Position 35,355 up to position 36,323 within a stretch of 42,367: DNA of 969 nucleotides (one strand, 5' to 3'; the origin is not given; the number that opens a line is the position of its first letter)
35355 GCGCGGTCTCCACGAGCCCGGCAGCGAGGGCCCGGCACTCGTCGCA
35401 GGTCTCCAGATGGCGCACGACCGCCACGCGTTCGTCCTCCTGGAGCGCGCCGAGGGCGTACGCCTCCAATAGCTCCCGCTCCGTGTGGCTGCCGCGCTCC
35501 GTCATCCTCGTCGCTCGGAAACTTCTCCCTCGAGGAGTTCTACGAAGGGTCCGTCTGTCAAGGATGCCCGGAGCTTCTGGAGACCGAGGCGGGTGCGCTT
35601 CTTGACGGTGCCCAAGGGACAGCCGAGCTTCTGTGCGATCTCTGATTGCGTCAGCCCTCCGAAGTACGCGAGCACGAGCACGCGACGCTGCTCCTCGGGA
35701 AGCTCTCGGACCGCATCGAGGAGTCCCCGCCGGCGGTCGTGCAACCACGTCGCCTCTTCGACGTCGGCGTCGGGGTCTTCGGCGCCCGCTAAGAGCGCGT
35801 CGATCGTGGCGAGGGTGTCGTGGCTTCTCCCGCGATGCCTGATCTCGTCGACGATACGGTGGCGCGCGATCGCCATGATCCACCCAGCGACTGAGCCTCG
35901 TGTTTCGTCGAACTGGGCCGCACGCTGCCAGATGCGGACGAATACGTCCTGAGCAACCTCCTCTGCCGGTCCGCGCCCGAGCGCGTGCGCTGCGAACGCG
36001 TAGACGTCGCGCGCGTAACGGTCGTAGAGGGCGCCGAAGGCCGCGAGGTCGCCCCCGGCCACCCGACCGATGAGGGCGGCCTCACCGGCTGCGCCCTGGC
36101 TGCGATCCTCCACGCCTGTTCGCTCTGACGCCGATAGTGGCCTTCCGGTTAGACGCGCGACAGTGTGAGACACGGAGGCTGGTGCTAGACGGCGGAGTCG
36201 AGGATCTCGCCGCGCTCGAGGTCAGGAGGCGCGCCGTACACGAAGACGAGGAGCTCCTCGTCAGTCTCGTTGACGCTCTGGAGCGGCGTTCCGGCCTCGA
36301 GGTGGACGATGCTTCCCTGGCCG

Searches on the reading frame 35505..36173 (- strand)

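Call 58: search_protein_families(library=ncbifam, proteins=[window:35505-36173:-], max_evalue=0.01)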
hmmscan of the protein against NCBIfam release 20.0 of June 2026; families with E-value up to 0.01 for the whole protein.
window:35505-36173:- (223 aa): 99 families (the best 25 are shown)
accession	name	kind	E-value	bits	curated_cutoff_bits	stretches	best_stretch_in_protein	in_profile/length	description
NF009172.0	PRK12519.1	subfamily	1.3e-43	148.8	222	1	30-207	15-191/194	RNA polymerase sigma factor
NF007228.0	PRK09646.1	subfamily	4.2e-41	140.7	226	1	26-205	12-190/194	ECF RNA polymerase sigma factor SigK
NF009166.1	PRK12513.1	equivalog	1e-32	113.5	206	1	28-206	6-187/193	RNA polymerase sigma factor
TIGR02937.1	sigma70-ECF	superfamily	3.7e-31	108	42.9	1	45-203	2-163/165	sigma-70 family RNA polymerase sigma factor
NF010500.0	PRK13919.1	subfamily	8.8e-31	107.5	226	1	28-206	7-184/186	putative RNA polymerase sigma E protein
TIGR02985.1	Sig70_bacteroi1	subfamily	1.6e-27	96.7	126.4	1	45-205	2-162/162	RNA polymerase sigma-70 factor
NF007227.0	PRK09645.1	subfamily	1.8e-27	96.4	202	1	44-206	13-171/177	sigma-70 family RNA polymerase sigma factor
NF009167.0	PRK12514.1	equivalog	1.5e-26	93.4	265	1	32-205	8-178/180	RNA polymerase sigma factor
NF009186.0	PRK12534.1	equivalog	3.1e-26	92.3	267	1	34-205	15-185/187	RNA polymerase sigma factor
NF009189.0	PRK12537.1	equivalog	6.7e-26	90.9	261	1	38-205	17-181/182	RNA polymerase sigma factor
NF008890.0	PRK11924.1-3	equivalog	1.4e-25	89.9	284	1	42-207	37-203/205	RNA polymerase sigma factor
NF008893.0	PRK11924.2-3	equivalog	1.7e-25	89.6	331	1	37-204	14-179/181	RNA polymerase sigma factor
TIGR02983.1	SigE-fam_strep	subfamily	2.6e-25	89.2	141.55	1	46-206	8-159/162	SigE family RNA polymerase sigma factor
NF004113.0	PRK05602.1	equivalog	2.7e-25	89.2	208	1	18-202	19-198/211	RNA polymerase sigma factor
NF009178.0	PRK12526.1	equivalog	8.9e-24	84.2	301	1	40-207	39-208/211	RNA polymerase sigma factor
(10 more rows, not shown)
